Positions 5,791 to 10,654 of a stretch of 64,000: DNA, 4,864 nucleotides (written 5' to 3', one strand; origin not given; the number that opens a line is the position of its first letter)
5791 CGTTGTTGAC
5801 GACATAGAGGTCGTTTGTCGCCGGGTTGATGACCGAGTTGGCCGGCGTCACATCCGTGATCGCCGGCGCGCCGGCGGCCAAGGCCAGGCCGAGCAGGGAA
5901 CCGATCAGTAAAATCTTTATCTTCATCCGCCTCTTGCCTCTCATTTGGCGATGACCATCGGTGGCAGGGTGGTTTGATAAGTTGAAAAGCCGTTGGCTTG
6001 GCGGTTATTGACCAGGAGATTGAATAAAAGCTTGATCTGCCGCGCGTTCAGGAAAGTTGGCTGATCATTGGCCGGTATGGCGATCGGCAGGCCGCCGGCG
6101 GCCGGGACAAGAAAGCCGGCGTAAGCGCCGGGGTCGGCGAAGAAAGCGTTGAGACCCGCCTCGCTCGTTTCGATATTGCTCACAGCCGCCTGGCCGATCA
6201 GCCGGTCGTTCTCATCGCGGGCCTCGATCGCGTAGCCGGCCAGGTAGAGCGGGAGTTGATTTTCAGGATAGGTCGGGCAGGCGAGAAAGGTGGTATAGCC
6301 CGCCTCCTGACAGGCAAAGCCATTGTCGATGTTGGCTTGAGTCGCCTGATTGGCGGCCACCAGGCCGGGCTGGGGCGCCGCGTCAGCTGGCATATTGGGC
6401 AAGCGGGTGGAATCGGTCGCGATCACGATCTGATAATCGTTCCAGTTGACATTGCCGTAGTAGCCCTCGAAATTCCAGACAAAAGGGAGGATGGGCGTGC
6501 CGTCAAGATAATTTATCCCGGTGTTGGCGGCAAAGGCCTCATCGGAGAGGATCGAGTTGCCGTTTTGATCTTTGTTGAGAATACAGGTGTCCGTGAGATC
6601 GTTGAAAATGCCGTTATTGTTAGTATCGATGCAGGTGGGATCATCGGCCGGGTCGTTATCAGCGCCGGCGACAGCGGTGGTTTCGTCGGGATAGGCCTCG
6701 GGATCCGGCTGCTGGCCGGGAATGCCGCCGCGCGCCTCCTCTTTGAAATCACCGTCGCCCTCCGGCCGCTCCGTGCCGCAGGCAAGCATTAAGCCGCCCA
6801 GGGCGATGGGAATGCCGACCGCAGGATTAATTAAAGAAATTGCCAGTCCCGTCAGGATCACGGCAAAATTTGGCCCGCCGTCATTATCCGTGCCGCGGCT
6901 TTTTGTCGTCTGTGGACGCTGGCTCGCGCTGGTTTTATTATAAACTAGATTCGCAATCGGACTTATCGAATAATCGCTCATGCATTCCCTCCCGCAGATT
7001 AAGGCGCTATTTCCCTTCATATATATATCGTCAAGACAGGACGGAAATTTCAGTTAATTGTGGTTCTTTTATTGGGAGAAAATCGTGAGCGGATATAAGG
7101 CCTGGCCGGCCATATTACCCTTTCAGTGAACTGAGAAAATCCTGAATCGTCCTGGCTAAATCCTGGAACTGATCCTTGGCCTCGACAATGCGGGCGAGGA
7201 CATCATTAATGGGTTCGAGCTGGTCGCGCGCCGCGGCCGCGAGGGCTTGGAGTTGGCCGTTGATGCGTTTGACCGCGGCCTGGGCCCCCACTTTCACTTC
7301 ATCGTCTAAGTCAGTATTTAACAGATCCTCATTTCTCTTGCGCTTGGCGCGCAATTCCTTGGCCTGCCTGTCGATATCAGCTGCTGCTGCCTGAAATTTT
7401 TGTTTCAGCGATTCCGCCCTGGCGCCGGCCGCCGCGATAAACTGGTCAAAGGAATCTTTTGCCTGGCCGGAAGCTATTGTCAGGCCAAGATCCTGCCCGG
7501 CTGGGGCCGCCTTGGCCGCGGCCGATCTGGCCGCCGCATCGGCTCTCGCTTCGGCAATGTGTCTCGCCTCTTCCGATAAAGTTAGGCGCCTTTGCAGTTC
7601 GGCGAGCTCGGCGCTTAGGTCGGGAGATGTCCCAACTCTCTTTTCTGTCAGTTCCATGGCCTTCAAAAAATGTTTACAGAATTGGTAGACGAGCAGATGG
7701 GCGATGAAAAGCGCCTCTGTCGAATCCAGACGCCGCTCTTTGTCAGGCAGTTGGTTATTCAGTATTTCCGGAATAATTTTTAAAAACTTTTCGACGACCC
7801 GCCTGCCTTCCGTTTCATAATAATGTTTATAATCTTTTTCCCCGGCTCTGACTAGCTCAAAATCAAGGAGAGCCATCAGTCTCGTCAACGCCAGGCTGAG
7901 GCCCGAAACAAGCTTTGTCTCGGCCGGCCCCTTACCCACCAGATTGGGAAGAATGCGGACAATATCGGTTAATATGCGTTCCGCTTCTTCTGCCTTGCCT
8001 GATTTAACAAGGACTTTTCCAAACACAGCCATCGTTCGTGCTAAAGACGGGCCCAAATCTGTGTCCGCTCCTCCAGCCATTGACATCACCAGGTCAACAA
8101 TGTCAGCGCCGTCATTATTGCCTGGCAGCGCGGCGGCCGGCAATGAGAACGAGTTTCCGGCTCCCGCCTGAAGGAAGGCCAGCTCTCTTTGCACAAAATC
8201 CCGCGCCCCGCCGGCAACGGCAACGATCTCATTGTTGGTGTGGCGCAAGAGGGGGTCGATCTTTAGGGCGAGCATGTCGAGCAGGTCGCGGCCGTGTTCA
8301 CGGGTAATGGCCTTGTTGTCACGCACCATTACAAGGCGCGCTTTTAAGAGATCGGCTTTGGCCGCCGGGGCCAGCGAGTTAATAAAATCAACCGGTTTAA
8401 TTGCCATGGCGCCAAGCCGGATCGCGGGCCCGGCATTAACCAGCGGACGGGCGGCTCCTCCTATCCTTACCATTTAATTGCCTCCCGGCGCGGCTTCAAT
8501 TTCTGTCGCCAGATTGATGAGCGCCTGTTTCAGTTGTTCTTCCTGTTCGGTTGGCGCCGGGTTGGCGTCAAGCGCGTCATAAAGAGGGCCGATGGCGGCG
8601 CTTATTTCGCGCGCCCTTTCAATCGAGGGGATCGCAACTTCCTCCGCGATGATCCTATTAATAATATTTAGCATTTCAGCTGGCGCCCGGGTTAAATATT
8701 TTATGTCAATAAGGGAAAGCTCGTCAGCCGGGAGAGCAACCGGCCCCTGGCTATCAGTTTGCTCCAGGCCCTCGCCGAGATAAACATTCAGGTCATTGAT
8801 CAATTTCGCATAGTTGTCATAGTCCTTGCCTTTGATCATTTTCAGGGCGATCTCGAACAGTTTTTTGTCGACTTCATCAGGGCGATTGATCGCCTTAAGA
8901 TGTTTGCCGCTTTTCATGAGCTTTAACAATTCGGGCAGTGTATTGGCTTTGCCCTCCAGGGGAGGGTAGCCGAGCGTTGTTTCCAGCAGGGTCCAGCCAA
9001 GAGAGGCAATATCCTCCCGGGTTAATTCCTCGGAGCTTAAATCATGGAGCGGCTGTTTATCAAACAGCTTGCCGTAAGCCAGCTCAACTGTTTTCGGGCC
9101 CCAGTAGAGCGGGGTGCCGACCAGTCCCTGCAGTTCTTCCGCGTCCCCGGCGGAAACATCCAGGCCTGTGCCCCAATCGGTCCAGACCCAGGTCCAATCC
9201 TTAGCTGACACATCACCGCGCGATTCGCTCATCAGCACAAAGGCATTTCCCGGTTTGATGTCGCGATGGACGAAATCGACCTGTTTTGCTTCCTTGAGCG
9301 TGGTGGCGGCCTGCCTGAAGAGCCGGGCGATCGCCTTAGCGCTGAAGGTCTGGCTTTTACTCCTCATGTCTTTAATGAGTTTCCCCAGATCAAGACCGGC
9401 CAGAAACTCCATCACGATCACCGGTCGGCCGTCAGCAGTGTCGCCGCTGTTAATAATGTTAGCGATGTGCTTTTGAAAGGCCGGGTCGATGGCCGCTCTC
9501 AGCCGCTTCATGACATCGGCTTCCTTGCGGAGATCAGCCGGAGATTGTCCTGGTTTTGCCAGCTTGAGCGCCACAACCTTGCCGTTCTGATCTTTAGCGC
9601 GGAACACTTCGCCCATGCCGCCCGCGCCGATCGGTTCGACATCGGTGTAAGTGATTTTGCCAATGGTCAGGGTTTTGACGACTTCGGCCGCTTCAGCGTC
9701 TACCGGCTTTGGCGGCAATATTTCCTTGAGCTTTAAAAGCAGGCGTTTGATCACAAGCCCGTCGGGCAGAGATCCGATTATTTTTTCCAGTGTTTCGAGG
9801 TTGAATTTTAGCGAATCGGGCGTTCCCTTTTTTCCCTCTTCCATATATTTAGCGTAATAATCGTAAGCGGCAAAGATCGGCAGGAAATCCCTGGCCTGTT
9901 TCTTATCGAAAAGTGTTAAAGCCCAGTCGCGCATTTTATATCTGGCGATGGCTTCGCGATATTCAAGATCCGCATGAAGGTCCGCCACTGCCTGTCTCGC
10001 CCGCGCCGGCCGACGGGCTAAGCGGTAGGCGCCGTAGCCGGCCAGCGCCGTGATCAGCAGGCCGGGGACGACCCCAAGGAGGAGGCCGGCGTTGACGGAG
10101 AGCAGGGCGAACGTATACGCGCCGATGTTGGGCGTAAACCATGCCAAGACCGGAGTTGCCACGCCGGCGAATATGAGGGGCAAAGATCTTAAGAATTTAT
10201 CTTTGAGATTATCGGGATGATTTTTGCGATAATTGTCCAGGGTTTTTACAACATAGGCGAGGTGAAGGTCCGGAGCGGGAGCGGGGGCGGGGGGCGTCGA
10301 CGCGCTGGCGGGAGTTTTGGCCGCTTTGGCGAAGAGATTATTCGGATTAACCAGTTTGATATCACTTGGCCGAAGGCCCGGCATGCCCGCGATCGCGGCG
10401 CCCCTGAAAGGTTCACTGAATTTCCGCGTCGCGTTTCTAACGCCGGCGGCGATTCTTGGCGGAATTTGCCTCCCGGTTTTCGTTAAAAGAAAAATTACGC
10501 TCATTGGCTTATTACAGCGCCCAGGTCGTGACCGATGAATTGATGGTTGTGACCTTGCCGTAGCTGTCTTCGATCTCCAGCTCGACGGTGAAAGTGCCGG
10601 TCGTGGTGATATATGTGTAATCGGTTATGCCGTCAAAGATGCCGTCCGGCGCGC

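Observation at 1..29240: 29-kb co-directional island of giant ORFans: candidate undescribed envelope-spanning glycan/adhesin system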

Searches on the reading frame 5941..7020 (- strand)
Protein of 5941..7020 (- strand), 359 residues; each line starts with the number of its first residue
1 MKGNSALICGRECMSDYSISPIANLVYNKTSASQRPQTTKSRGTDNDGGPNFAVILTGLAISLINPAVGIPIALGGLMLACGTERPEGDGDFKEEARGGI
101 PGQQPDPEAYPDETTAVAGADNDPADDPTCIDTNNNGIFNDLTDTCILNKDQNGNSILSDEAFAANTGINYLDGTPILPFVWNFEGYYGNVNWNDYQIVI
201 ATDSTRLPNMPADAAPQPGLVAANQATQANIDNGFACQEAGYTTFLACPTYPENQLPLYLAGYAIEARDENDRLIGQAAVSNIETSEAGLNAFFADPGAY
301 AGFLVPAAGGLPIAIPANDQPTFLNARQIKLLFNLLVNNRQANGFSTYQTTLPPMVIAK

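Call 5: search_protein_families(library=pfam, proteins=[window:5941-7020:-], max_evalue=0.1)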
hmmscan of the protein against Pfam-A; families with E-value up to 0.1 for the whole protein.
window:5941-7020:- (359 aa): 0 families

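Call 11: search_protein_families(library=ncbifam, proteins=[window:5941-7020:-], max_evalue=0.1)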
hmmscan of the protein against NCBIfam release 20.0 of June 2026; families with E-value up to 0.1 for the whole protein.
window:5941-7020:- (359 aa): 0 families

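Call 12: search_protein_families(library=padloc, proteins=[window:5941-7020:-], max_evalue=0.1)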
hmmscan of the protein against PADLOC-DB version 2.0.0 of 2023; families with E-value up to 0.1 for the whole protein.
window:5941-7020:- (359 aa): 0 families

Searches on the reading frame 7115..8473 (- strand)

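Call 5: search_protein_families(library=pfam, proteins=[window:7115-8473:-], max_evalue=0.1)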
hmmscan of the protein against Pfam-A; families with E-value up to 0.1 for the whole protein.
window:7115-8473:- (452 aa): 1 family
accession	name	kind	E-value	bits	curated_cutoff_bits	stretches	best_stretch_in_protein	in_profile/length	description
PF17749.6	MIP-T3_C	-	0.0016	19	25.8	1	352-443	65-154/154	Microtubule-binding protein MIP-T3 C-terminal region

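Call 11: search_protein_families(library=ncbifam, proteins=[window:7115-8473:-], max_evalue=0.1)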
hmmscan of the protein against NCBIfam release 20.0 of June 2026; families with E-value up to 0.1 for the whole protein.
window:7115-8473:- (452 aa): 0 families

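Call 12: search_protein_families(library=padloc, proteins=[window:7115-8473:-], max_evalue=0.1)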
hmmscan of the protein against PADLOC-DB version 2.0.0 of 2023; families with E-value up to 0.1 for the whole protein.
window:7115-8473:- (452 aa): 1 family
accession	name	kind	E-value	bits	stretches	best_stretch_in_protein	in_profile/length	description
PDLC04371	PDC-M05A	-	0.015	13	1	77-102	47-72/211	-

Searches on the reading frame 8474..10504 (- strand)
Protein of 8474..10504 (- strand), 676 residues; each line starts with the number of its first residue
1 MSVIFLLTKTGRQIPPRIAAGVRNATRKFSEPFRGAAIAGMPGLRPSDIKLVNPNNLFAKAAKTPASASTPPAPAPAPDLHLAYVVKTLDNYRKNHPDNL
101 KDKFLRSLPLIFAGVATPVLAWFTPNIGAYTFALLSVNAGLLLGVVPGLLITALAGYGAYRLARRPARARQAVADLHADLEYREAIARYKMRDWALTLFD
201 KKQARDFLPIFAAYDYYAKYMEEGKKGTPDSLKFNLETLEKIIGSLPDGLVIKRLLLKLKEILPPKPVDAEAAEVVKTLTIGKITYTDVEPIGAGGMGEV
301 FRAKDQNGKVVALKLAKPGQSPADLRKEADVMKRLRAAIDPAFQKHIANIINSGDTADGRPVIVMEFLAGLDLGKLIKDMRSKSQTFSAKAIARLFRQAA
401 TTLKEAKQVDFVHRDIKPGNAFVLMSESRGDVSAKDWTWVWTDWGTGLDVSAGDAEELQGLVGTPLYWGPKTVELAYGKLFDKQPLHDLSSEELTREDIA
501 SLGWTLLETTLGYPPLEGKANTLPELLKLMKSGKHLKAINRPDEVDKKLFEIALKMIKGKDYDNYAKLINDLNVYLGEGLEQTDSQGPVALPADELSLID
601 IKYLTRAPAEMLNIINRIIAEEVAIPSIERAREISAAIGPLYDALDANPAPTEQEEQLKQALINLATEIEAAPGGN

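Call 5: search_protein_families(library=pfam, proteins=[window:8474-10504:-], max_evalue=0.1)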
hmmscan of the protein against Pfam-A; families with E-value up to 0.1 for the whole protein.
window:8474-10504:- (676 aa): 4 families
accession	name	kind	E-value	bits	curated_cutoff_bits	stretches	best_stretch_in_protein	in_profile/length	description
PF00069.31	Pkinase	-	6.4e-18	65.5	31.7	1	286-558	1-245/263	Protein kinase domain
PF03109.22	ABC1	-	1.7e-09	37.6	22.9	2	324-446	109-213/244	ABC1 atypical kinase-like domain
PF07714.23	PK_Tyr_Ser-Thr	-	2.7e-09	37.2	23.1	1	290-423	5-135/258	Protein tyrosine and serine/threonine kinase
PF01636.29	APH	-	9.2e-07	29.3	23.2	1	289-409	2-110/239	Phosphotransferase enzyme family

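Call 11: search_protein_families(library=ncbifam, proteins=[window:8474-10504:-], max_evalue=0.1)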
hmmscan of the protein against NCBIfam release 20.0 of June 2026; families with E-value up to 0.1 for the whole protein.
window:8474-10504:- (676 aa): 13 families
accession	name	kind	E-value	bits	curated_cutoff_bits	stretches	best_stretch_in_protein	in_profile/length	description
NF033483.0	PknB_PASTA_kin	equivalog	1.2e-17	64.1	450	1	289-572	12-265/563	Stk1 family PASTA domain-containing Ser/Thr kinase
NF047741.1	antiphage_MADS6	equivalog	5.5e-14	51.6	460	2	279-380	487-586/612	methylation-associated defense system protein kinase MAD6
NF052427.1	StpK7MSMEG_1200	equivalog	1.4e-13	50.2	900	1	289-423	12-141/601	serine/threonine protein kinase StpK7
TIGR03903.1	TOMM_kin_cyc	equivalog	6.3e-07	27.6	705.75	1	309-470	4-158/1267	TOMM system kinase/cyclase fusion protein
NF033442.0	BREX_PglW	equivalog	5.2e-06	24.4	990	1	287-428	515-647/1391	BREX system serine/threonine kinase PglW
TIGR01982.1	UbiB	equivalog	1.7e-05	23.6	487.55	1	255-321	84-153/436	2-polyprenylphenol 6-hydroxylase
NF053615.1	SerThrKinAfsKStmc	equivalog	2.2e-05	23.3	1300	1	292-611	21-303/809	protein serine/threonine kinase AfsK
NF009651.0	PRK13184.1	equivalog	3e-05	22.2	839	1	286-423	4-146/932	serine/threonine-protein kinase PknD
NF050082.1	ATPase_MABP1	exception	3.9e-05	22.6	800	1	326-430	202-294/435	macrolide-binding ATPase MABP-1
NF058632.1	SerThrKinPrkT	equivalog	0.00011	21.3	280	1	285-426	22-153/322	serine/threonine protein kinase PrkT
NF038150.1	lanthi_synth_IV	equivalog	0.00039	18.9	650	1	296-426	201-334/851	class IV lanthionine synthetase LanL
NF043056.1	T4SS_LegK1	equivalog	0.00063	18.5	550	1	362-473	155-261/516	Dot/Icm T4SS effector kinase LegK1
NF002947.1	PRK03604.1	equivalog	0.098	11.9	285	0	303-366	162-225/301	bifunctional molybdenum cofactor biosynthesis protein MoaC/MoaB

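Call 12: search_protein_families(library=padloc, proteins=[window:8474-10504:-], max_evalue=0.1)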
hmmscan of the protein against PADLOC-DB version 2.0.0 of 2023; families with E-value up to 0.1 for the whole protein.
window:8474-10504:- (676 aa): 32 families (the best 25 are shown)
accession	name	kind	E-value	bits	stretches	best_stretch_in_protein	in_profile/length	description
PDLC04138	mad6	-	1.4e-24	85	1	286-557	53-293/659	mads_6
PDLC04053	PD-T4-6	-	4.5e-23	80.2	1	286-519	11-214/311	-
PDLC04047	PD-T4-6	-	8.8e-22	75.6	1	285-573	11-270/327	-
PDLC04042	PD-T4-6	-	9.8e-21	72.6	1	286-473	11-184/292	-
PDLC04043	PD-T4-6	-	1.6e-18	65.1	1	291-425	22-150/452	-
PDLC04041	PD-T4-6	-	2.8e-17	61.1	1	274-424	16-163/443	-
PDLC04050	PD-T4-6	-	2.6e-16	57.6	1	286-423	65-196/480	-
PDLC04054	PD-T4-6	-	3.6e-16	57.5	1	286-428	12-146/347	-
PDLC04060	PD-T4-6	-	5.8e-16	56.5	1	286-423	10-141/486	-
PDLC04039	PD-T4-6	-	8.2e-16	56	1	286-425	16-149/458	-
PDLC04061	PD-T4-6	-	1.1e-15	56.2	1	279-424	11-154/510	-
PDLC04048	PD-T4-6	-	5.9e-15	53.5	1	281-423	4-144/354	-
PDLC04057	PD-T4-6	-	7.2e-13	46.3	1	286-540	10-234/443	-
PDLC01088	C3a189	-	8.5e-13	45.7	1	292-427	5-133/840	kinase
PDLC04044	PD-T4-6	-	2.9e-12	44.4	1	277-423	25-171/372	-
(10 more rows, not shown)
